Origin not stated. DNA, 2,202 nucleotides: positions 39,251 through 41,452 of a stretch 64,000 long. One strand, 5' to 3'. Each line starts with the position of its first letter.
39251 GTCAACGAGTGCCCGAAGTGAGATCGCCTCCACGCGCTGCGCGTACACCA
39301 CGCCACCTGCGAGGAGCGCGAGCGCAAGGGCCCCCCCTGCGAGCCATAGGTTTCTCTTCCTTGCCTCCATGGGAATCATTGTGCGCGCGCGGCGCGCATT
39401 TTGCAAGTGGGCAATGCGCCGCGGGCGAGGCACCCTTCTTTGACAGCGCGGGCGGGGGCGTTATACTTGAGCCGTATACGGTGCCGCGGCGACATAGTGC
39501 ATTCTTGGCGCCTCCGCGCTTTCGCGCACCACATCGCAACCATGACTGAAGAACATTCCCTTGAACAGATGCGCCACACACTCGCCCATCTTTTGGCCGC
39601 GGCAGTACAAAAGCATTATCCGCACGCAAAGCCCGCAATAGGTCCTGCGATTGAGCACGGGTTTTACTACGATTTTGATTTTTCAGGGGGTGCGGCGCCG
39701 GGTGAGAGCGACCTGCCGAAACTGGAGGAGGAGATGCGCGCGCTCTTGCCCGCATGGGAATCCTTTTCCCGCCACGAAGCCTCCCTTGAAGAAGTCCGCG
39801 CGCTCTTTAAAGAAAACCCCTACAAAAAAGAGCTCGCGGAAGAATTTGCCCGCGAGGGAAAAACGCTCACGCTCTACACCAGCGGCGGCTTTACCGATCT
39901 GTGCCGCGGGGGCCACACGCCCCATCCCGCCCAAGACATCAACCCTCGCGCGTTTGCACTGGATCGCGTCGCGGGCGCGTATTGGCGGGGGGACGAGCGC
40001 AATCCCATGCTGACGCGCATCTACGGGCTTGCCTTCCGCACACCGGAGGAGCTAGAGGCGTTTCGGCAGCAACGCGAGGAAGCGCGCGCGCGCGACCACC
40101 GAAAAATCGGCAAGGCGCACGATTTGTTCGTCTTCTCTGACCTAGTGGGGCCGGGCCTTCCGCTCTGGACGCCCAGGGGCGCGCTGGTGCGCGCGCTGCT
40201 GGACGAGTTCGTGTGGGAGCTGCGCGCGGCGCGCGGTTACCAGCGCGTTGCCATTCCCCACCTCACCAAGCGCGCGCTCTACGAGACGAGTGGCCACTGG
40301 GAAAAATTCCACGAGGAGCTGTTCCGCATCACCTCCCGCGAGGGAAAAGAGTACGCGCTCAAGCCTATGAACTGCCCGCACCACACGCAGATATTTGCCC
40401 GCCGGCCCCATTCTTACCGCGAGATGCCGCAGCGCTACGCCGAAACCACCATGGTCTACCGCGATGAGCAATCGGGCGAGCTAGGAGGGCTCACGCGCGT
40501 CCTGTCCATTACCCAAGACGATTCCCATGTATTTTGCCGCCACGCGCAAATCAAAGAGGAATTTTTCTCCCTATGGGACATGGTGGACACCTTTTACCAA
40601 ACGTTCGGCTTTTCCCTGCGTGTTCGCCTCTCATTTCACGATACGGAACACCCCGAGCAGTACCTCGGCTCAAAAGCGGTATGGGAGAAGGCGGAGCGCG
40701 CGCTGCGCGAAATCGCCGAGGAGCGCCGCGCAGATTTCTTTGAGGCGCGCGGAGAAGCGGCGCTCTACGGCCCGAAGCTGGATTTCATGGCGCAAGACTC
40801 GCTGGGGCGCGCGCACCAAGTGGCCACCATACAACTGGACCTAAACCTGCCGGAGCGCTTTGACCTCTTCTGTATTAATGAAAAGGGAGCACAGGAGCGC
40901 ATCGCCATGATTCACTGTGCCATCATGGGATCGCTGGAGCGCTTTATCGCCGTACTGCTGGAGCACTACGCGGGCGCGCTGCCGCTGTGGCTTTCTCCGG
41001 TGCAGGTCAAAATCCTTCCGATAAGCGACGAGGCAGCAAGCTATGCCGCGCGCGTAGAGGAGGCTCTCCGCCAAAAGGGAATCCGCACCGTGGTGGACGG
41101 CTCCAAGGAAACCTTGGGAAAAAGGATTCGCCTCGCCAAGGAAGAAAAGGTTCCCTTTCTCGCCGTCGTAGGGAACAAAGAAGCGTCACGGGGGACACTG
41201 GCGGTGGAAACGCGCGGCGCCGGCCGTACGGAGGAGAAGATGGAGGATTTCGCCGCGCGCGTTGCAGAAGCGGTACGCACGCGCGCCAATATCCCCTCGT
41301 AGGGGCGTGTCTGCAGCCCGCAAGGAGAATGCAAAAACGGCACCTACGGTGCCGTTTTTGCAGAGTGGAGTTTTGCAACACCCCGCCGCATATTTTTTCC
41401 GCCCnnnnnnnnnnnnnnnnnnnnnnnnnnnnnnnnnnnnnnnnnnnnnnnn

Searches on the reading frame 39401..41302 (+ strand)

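Call 78: search_protein_families(library=pfam, proteins=[window:39401-41302:+], max_evalue=0.00001)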
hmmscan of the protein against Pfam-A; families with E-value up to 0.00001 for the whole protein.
window:39401-41302:+ (633 aa): 2 families
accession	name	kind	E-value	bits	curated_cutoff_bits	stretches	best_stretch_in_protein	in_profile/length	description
PF00587.30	tRNA-synt_2b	-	1.4e-42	146.2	29.3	1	308-523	1-179/179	tRNA synthetase class II core domain (G, H, P, S and T)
PF03129.25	HGTP_anticodon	-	3.2e-18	66.1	21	1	535-615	1-85/94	Anticodon binding domain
